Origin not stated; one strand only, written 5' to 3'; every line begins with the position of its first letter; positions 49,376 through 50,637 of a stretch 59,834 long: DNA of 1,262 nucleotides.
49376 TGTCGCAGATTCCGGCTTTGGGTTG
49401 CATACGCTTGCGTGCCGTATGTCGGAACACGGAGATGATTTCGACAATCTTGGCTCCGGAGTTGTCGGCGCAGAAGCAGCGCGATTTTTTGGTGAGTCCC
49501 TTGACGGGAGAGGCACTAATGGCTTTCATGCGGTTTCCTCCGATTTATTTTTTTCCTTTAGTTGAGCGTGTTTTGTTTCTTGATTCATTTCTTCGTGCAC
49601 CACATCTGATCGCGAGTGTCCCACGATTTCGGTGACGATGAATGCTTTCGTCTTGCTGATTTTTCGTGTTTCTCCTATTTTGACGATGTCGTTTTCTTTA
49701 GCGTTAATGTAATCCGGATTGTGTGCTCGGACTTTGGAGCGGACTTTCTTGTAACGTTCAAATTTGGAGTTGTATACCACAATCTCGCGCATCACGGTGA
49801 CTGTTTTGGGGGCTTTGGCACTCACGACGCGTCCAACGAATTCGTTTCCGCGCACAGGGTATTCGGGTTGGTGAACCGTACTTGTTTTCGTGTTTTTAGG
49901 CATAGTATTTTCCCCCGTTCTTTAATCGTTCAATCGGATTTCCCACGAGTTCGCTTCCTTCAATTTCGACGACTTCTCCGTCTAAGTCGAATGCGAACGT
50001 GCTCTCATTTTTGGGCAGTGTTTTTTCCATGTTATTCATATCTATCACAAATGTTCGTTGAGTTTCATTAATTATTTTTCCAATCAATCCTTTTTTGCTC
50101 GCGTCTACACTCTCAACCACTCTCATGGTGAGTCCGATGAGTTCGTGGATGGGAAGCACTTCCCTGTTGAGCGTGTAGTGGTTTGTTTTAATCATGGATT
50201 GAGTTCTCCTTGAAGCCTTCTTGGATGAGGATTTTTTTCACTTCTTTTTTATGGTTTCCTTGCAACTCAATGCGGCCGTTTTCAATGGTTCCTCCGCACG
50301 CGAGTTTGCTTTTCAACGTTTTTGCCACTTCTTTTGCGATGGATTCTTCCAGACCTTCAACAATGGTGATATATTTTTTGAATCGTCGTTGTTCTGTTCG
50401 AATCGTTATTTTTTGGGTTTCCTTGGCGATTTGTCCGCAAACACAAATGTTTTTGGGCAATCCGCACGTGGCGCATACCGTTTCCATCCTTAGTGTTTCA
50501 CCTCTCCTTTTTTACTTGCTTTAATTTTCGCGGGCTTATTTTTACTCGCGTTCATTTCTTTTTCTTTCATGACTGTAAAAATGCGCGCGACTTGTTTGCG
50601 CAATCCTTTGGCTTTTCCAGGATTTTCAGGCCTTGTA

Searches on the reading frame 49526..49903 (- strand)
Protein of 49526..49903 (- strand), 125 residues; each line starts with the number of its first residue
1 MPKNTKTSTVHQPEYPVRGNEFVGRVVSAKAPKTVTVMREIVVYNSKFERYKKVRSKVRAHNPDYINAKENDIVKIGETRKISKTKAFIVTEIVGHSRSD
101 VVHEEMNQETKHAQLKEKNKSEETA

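Call 71: search_protein_families(library=pfam, proteins=[window:49526-49903:-], max_evalue=0.001)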
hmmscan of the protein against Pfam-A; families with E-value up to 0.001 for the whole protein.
window:49526-49903:- (125 aa): 1 family
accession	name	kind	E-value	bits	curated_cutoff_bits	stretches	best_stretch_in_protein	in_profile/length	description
PF00366.26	Ribosomal_S17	-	8.2e-20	71.1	25.9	1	24-92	1-68/68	Ribosomal protein S17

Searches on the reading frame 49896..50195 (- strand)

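Call 71: search_protein_families(library=pfam, proteins=[window:49896-50195:-], max_evalue=0.001)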
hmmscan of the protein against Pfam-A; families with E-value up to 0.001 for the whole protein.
window:49896-50195:- (99 aa): 1 family
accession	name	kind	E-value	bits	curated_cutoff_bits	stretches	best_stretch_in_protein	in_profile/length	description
PF01868.21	RNase_P-MRP_p29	-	7.7e-20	71.1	27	1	14-92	3-83/84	Ribonuclease P/MRP, subunit p29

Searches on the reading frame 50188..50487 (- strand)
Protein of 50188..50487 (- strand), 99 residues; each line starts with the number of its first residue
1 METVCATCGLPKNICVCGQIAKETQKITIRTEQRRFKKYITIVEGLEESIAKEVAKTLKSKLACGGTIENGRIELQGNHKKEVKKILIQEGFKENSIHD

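Call 71: search_protein_families(library=pfam, proteins=[window:50188-50487:-], max_evalue=0.001)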
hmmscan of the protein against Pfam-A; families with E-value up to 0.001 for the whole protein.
window:50188-50487:- (99 aa): 2 families
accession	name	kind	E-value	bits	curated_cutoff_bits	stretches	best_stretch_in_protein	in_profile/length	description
PF01253.27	SUI1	-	4.8e-21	75.4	25.5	1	24-93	2-77/77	Translation initiation factor SUI1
PF05046.19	Img2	-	0.00053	20.7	34.4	0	40-92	30-84/84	Mitochondrial large subunit ribosomal protein (Img2)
